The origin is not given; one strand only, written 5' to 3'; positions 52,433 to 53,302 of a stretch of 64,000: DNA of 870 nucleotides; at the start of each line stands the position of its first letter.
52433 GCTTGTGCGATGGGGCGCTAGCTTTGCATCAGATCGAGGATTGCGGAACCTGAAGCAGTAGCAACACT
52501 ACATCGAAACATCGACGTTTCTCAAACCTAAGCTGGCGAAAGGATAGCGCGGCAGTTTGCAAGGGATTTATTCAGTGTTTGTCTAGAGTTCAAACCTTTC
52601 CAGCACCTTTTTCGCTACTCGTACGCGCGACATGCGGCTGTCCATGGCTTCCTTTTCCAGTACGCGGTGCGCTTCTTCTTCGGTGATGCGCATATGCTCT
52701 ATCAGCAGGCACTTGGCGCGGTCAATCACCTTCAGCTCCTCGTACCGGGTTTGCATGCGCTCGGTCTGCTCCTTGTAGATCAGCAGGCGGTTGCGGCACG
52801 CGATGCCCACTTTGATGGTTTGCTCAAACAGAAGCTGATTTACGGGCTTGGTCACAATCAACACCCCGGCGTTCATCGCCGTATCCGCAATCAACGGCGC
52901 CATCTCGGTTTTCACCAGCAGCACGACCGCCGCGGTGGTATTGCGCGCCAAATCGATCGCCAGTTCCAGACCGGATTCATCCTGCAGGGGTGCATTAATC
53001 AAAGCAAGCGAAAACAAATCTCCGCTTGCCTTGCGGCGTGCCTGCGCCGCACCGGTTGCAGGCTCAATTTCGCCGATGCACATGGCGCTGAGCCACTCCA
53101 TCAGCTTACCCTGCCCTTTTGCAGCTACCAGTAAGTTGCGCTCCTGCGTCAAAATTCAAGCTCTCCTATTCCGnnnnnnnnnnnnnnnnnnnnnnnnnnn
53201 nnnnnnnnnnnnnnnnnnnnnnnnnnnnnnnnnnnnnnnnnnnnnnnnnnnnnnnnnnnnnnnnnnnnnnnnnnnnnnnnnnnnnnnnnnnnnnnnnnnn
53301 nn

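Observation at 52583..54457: Glutamine-synthetase-like protein with a dismantled active site, paired with a pseudo-receiver ANTAR antiterminator: a candidate nitrogen sensor/antiterminator module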

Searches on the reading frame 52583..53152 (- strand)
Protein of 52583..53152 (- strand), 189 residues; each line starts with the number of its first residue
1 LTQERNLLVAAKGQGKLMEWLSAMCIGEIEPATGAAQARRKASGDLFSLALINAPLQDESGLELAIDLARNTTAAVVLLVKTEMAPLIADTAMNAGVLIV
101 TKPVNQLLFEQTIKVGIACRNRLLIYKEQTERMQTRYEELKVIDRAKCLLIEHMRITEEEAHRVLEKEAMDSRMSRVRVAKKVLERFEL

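Call 3: search_protein_families(library=pfam, proteins=[window:52583-53152:-], max_evalue=0.01)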
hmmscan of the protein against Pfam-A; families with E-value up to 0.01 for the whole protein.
window:52583-53152:- (189 aa): 2 families
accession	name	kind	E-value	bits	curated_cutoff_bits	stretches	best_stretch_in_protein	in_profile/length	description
PF03861.19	ANTAR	-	9.2e-16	57.8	27.3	1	131-184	1-54/54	ANTAR domain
PF00072.30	Response_reg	-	0.0081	16.8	30.2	0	24-107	21-104/111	Response regulator receiver domain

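Call 4: search_protein_families(library=ncbifam, proteins=[window:52583-53152:-], max_evalue=0.01)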
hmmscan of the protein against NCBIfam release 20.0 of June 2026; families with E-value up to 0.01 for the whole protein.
window:52583-53152:- (189 aa): 1 family
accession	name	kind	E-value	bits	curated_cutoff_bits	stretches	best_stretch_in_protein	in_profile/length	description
NF009972.0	PRK13435.1-3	subfamily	0.0052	16.5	119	1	37-120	52-131/146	response regulator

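Call 34: search_solved_structures(query=window:52583-53152:-, max_evalue=1, show_alignments=2)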
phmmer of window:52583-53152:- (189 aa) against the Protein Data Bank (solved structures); distinct sequences matched with E-value up to 1: 9.
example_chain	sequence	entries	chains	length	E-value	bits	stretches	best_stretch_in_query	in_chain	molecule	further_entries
6wsh_A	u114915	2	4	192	3.2e-08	36.9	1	26-181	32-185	Response regulator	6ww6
1s8n_A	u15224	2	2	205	1.6e-07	34.7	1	48-186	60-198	putative antiterminator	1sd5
1qo0_D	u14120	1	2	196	8.9e-05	25.7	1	63-184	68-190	AMIR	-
4akk_A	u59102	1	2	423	0.0063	19.7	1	130-184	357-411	NITRATE REGULATORY PROTEIN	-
2i2x_B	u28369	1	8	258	0.029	17.5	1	40-121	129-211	Methyltransferase 1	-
5lwk_A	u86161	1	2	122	0.04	17.1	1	35-113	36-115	Transcriptional regulatory protein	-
5lwl_A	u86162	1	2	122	0.1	15.7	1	35-113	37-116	Transcriptional regulatory protein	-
3crn_A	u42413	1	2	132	0.23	14.6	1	28-109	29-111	Response regulator receiver domain protein, CheY-like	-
1zy2_A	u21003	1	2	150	0.3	14.2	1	14-125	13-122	transcriptional regulator NtrC1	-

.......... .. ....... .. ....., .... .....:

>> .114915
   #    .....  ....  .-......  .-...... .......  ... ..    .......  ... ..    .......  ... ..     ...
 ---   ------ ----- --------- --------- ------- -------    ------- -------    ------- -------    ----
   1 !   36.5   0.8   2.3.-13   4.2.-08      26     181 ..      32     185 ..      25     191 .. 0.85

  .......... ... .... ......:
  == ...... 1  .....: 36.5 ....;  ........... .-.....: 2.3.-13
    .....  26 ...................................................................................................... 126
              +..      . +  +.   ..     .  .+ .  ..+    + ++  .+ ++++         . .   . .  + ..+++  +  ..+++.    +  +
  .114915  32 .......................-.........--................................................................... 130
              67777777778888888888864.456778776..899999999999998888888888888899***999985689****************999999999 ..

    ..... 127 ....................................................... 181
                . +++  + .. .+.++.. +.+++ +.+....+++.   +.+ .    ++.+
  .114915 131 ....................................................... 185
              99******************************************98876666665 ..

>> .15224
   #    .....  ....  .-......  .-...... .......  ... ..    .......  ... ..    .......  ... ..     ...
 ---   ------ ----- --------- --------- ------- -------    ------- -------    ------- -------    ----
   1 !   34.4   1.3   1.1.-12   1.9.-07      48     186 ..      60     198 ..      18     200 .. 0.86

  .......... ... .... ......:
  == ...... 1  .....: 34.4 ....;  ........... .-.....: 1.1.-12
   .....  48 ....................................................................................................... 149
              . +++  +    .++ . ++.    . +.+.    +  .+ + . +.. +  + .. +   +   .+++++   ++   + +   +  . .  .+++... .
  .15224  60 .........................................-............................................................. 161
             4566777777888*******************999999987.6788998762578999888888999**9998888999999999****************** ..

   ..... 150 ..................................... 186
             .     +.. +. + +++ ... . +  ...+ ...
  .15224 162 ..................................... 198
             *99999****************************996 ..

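Call 55: find_homologous_proteins(query=window:52583-53152:-, max_evalue=1e-10)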
Query window:52583-53152:- (189 aa): 118 proteins with E <= 1e-10 among 421 candidates.
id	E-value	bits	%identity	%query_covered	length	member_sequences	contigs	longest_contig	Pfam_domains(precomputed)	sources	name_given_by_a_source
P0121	1.3e-110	384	98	100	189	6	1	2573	PF03861.20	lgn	-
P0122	3.3e-101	354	89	100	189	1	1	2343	PF03861.20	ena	-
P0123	3.2e-99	347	90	100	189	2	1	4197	PF03861.20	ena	-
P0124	3.3e-99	347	88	100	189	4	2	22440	PF03861.20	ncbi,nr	ncbi:MAG TPA: ANTAR domain-containing protein [Candidatus Limiplasma sp.]|nr:ANTAR domain-containing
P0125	1.8e-98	345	88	100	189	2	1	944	PF03861.20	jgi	jgi:AmiR/NasT family two-component response regulator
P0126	6.1e-98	343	89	100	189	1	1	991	PF03861.20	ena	-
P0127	1.3e-97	342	88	100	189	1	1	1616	PF03861.20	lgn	-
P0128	3.1e-97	341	87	100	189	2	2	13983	PF03861.20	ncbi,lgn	ncbi:MAG: ANTAR domain-containing protein [Bacillota bacterium]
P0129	4.2e-97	341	87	100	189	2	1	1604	PF03861.20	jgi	jgi:two-component system, response regulator PdtaR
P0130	4.9e-96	337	85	100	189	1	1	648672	PF03861.20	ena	-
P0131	3.6e-95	334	86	100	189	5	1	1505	PF03861.20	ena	-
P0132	4.3e-95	334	86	100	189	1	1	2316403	PF03861.20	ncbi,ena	-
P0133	1.1e-94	333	84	100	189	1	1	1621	PF03861.20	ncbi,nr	ncbi:MAG: ANTAR domain-containing protein [Firmicutes bacterium]|nr:ANTAR domain-containing protein 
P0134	1.3e-94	333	87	97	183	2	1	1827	PF03861.20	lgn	-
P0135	4.4e-94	331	84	100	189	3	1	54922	PF03861.20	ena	-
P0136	5.0e-94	331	85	100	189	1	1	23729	PF03861.20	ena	-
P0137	6.5e-94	330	84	100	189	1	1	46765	PF03861.20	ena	-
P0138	2.5e-93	328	84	100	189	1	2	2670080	PF03861.20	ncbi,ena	-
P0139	2.8e-93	328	84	100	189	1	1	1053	PF03861.20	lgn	-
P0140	1.2e-92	326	83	100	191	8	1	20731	PF03861.20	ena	-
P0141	2.5e-91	322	84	100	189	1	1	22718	PF03861.20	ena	-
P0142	6.1e-91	321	80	100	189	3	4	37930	PF03861.20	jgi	-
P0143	3.2e-90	318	83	100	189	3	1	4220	PF03861.20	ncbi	-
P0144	2.3e-89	315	80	100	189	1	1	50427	PF03861.20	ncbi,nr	ncbi:MAG: ANTAR domain-containing protein [Clostridiales bacterium]|nr:ANTAR domain-containing prote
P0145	1.7e-78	280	71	100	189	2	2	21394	PF03861.20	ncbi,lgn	-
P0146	2.4e-78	280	70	100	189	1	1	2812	PF03861.20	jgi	jgi:two-component system, response regulator PdtaR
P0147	3.3e-78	279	71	100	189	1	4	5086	PF03861.20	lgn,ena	-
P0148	5.6e-78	278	70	100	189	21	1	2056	PF03861.20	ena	-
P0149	9.2e-78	278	70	100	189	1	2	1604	PF03861.20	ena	-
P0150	2.8e-77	276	67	100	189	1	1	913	PF03861.20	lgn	-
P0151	5.5e-77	275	69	100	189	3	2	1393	PF03861.20,PF00072.31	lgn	-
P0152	1.7e-76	274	70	100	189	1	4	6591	PF03861.20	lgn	-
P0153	1.9e-76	273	69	100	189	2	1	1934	PF03861.20,PF00072.31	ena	-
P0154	4.2e-76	272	69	100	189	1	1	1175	PF03861.20,PF00072.31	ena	-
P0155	9.4e-76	271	70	100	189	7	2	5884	PF03861.20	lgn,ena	-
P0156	1.4e-75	271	69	100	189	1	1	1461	PF03861.20,PF00072.31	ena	-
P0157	2.9e-75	270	68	98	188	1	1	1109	PF03861.20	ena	-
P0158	5.0e-75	269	70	98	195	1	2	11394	PF03861.20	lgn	-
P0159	7.0e-75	268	68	100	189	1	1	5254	PF03861.20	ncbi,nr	ncbi:MAG: ANTAR domain-containing protein [Eubacteriales bacterium]|nr:ANTAR domain-containing prote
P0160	8.8e-75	268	68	100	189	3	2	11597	PF03861.20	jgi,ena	-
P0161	1.7e-74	267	68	100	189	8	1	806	PF03861.20,PF00072.31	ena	-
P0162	3.1e-74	266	67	100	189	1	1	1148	PF03861.20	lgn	-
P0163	3.3e-74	266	66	100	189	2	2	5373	PF03861.20,PF00072.31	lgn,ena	-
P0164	3.6e-74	266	69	98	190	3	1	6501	PF03861.20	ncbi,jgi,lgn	jgi:response regulator NasT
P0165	4.1e-74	266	70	97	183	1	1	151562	PF03861.20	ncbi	-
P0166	4.7e-74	266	68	100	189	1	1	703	PF03861.20,PF00072.31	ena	-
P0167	6.9e-74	265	68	100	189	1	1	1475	PF03861.20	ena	-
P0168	9.8e-74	265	69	100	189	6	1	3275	PF03861.20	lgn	-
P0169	1.2e-73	264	68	100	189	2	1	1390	PF03861.20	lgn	-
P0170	3.2e-73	263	68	100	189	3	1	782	PF03861.20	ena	-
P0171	6.2e-73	262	69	100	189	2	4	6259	PF03861.20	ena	-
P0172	7.4e-73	262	69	100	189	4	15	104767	PF03861.20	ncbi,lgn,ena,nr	ncbi:MAG: ANTAR domain-containing protein [Candidatus Limiplasma sp.]|nr:ANTAR domain-containing pro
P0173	1.2e-72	261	65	100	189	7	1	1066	PF03861.20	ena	-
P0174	2.2e-72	260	68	97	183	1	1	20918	PF03861.20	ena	-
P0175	2.8e-72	260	67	100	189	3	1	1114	PF03861.20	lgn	-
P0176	5.7e-72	259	65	100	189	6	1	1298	PF03861.20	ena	-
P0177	5.9e-72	259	66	100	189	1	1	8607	PF03861.20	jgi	jgi:two-component system, response regulator PdtaR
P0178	6.0e-72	259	68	97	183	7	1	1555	PF03861.20,PF00072.31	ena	-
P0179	7.9e-72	258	66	100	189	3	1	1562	PF03861.20,PF00072.31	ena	-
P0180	8.4e-72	258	66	100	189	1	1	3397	PF03861.20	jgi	jgi:AmiR/NasT family two-component response regulator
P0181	1.1e-71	258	68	100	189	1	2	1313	PF03861.20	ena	-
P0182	1.9e-71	257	65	100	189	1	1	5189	PF03861.20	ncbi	-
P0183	3.8e-71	256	64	100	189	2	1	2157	PF03861.20,PF00072.31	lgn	-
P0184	4.2e-71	256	65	100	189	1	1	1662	PF03861.20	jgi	-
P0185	1.1e-70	255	66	100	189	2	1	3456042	PF03861.20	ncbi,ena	-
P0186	2.0e-70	254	68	100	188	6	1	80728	PF03861.20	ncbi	-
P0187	5.5e-70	252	66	100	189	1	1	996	PF03861.20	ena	-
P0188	2.9e-68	247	65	100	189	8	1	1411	PF03861.20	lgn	-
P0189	4.7e-67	243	62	100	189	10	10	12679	PF03861.20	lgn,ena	-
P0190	1.2e-60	222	54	100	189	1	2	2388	PF03861.20,PF00072.31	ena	-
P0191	1.6e-59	218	53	100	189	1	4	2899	PF03861.20,PF00072.31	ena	-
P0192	1.6e-56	209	91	61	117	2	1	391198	PF03861.20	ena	-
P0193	9.3e-55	203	56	100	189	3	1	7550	PF03861.20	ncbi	-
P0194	5.9e-53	197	54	100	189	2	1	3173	PF03861.20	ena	-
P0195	3.0e-51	192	55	98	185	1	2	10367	PF03861.20,PF00072.31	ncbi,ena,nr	ncbi:MAG: ANTAR domain-containing protein [Eubacteriales bacterium]|nr:ANTAR domain-containing prote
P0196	3.9e-47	178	47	100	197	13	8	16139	PF03861.20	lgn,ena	-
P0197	1.5e-46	176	50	97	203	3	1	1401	PF03861.20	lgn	-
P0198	2.9e-46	175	47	100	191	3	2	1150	PF03861.20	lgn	-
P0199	1.7e-45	173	85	52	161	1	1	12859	PF03861.20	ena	-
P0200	4.6e-44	168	47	100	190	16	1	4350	PF03861.20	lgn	-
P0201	8.8e-44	167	47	100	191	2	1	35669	PF03861.20,PF00072.31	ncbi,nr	ncbi:MAG: ANTAR domain-containing protein [Clostridiales bacterium]|nr:ANTAR domain-containing prote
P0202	1.3e-43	167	46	100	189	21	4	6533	PF03861.20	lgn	-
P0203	1.4e-43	167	47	100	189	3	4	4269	PF03861.20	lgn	-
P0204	1.8e-43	166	47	100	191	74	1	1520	PF03861.20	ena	-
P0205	3.8e-43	165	51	82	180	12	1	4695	PF03861.20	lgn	-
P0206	7.6e-43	164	46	100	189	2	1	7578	PF03861.20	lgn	-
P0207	9.4e-43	164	48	97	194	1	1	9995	PF03861.20,PF00072.31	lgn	-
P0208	1.2e-42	164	46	100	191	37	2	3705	PF03861.20,PF00072.31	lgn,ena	-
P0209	1.6e-42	163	77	54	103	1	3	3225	PF03861.20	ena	-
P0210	4.1e-42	162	45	100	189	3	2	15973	PF03861.20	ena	-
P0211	1.1e-40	157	44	100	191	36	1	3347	PF03861.20,PF00072.31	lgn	-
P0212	3.7e-40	155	54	76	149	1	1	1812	PF03861.20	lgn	-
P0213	4.4e-40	155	44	100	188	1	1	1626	PF03861.20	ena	-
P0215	6.5e-40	155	43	100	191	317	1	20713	PF03861.20,PF00072.31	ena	-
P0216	1.3e-39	154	52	75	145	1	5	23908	PF03861.20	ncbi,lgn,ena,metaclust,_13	metaclust:\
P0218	1.8e-37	147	50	78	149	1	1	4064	PF03861.20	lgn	-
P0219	1.8e-37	147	41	99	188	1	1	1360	PF03861.20,PF00072.31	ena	-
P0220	2.8e-35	140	39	99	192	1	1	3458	PF03861.20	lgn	-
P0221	2.8e-35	140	39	99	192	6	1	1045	PF03861.20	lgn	-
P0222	1.7e-34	137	43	90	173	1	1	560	PF03861.20,PF00072.31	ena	-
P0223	2.4e-34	137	41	97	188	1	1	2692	PF03861.20,PF00072.31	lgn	-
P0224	8.1e-34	135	41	97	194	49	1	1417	PF03861.20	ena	-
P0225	1.1e-32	131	41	97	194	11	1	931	PF03861.20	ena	-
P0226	1.1e-30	125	43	100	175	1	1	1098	PF03861.20,PF00072.31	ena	-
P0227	1.2e-30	125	42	81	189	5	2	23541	PF03861.20,PF00072.31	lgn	-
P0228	1.9e-30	124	43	83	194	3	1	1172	PF03861.20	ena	-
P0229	2.2e-30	124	38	94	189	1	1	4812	PF03861.20,PF00072.31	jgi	jgi:response regulator NasT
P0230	2.5e-30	123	42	83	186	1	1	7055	PF03861.20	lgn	-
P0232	3.2e-29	120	41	83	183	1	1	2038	PF03861.20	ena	-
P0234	2.0e-28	117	40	97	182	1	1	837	PF03861.20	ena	-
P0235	2.4e-26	111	42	74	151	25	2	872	PF03861.20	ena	-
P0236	5.7e-26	109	42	71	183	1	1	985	PF03861.20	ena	-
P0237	3.1e-24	104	36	86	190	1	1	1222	PF03861.20,PF00072.31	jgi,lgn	jgi:response regulator NasT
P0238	4.7e-14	71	29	91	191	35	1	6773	PF03861.20,PF00072.31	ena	-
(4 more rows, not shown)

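Call 71: predict_structure(alignment_id=A4)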
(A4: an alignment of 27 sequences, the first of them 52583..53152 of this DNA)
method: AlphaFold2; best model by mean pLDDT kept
length: 189 residues; sequences in the alignment: 27
mean_pLDDT: 92.7   pTM: 0.77
mean pLDDT of the five models: 92.7, 92.2, 91.6, 91.5, 91.4
residues with pLDDT >= 90: 173; 70-90: 10; 50-70: 5; < 50: 1
segments of 3 or more residues with pLDDT < 50: none
pLDDT, mean of each block of 10 residues (from residue 1): 80 93 88 93 85 94 96 95 95 96 94 94 93 95 96 95 95 94 89
secondary structure, 60 per line:
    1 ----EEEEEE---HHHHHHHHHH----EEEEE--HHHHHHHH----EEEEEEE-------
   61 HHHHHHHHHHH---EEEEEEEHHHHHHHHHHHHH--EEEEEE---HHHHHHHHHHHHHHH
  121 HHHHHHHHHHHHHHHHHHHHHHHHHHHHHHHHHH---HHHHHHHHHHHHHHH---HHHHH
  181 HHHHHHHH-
elements in order: E5-10 H14-23 E28-32 H35-42 E47-53 H61-71 E75-81 H82-94 E97-102 H106-154 H158-172 H176-188

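Call 77: fold_search(model_id=the predicted structure, library=pdb)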
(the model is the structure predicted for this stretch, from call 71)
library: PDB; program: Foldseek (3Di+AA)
matches with E <= 10: 1327; with E <= 0.001: 185
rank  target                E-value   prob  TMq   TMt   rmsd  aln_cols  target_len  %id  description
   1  6wsh_A                2.4e-10  1.00  0.66  0.66   4.6       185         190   21  Crystal structure of EutV from Enterococcus faecalis (released 2021-05-05)
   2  6ww6_B                3.1e-10  1.00  0.80  0.79   2.9       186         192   20  Crystal structure of EutV bound to RNA (released 2021-11-24)
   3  1s8n                  4.4e-10  1.00  0.58  0.58  14.9       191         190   24  Crystal structure of Rv1626 from Mycobacterium tuberculosis (released 2004-09-21)
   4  1sd5                  2.3e-08  1.00  0.58  0.58  15.0       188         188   24  Crystal structure of Rv1626 (released 2004-09-21)
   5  1ny5_B                2.0e-06  1.00  0.59  0.31   5.4       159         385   22  Crystal structure of sigm54 activator (AAA+ ATPase) in the inactive state (released 2003-11-11)
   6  1qo0_D                2.3e-06  1.00  0.67  0.67   4.0       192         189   21  Amide receptor of the amidase operon of Pseudomonas aeruginosa (AmiC) complexed with the negative regulator AmiR. (released 1999-12-23)
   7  1qo0_E                2.4e-06  1.00  0.66  0.64   4.4       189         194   19  Amide receptor of the amidase operon of Pseudomonas aeruginosa (AmiC) complexed with the negative regulator AmiR. (released 1999-12-23)
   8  1yio                  3.1e-06  1.00  0.64  0.62   6.4       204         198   14  Crystallographic structure of response regulator StyR from Pseudomonas fluorescens (released 2005-09-27)
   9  5xt2_B                4.5e-06  1.00  0.66  0.62   7.3       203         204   13  Crystal structures of full-length FixJ from B. japonicum crystallized in space group P212121 (released 2018-05-23)
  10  3hv2_A                5.1e-06  1.00  0.53  0.71   2.9       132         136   22  Crystal structure of signal receiver domain OF HD domain-containing protein FROM Pseudomonas fluorescens Pf-5 (released 2009-06-23)
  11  8ted_B                5.8e-06  1.00  0.54  0.21  10.2       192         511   15  PorX primitive orthorhombic crystal form (released 2024-04-17)
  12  3jte                  1.0e-05  1.00  0.55  0.80   2.1       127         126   18  Crystal structure of response regulator receiver domain Protein from clostridium thermocellum (released 2009-09-22)
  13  3grc_B                1.0e-05  1.00  0.53  0.78   2.4       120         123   18  Crystal structure of a sensor protein from Polaromonas sp. JS666 (released 2009-04-14)
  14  3crn_B                1.1e-05  1.00  0.53  0.76   2.8       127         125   22  Crystal structure of response regulator receiver domain protein (CheY-like) from Methanospirillum hungatei JF-1 (released 2008-04-22)
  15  3kcn_A                1.2e-05  1.00  0.61  0.83   2.2       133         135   16  The crystal structure of adenylate cyclase from Rhodopirellula baltica (released 2009-11-17)
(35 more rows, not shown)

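Call 87: find_related_loci(query=A4, collection=metagenome_contigs, flank=4000)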
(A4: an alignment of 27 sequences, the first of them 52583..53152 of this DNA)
Query A4 (189 aa) in metagenome_contigs; peptide patterns used: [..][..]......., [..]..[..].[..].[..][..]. (x = any residue, [..] = any of these).
600 stretches matched a pattern (row limit reached: there are more); 550 encode a relative of the query (tblastn E <= 1e-3); the best 80 are kept; 80 distinct loci.
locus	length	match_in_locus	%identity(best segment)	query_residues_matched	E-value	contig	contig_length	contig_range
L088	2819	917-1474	70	4-189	6e-81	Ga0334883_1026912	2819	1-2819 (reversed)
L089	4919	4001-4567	47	1-189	2e-52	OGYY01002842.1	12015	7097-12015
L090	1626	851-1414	44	1-189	5e-47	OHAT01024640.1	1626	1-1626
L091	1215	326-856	41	12-188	6e-43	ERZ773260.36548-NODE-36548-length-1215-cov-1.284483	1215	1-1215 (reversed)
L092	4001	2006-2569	34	4-189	5e-40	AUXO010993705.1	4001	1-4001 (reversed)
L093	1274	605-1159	42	6-188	3e-41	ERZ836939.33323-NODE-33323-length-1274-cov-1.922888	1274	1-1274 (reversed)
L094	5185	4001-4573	38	1-188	9e-40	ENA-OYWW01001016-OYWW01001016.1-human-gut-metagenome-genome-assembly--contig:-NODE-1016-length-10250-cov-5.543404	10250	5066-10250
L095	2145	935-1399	43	34-188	5e-40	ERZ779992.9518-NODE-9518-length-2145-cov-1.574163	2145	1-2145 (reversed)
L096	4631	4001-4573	38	1-188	7e-40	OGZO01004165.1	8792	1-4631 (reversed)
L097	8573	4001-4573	38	1-188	2e-39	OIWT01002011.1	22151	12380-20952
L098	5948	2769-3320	38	7-188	4e-39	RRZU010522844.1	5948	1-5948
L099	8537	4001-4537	37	10-188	5e-39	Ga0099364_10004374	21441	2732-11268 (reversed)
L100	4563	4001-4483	40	21-188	3e-39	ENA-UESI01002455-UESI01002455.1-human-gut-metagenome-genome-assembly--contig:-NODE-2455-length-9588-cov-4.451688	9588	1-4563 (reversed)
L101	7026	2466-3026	35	5-189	4e-39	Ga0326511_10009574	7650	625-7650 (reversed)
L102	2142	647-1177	42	12-188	5e-39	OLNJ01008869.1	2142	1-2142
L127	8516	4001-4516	38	17-188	3e-36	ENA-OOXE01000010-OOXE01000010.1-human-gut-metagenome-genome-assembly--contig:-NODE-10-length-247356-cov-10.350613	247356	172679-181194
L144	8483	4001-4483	41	28-188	2e-35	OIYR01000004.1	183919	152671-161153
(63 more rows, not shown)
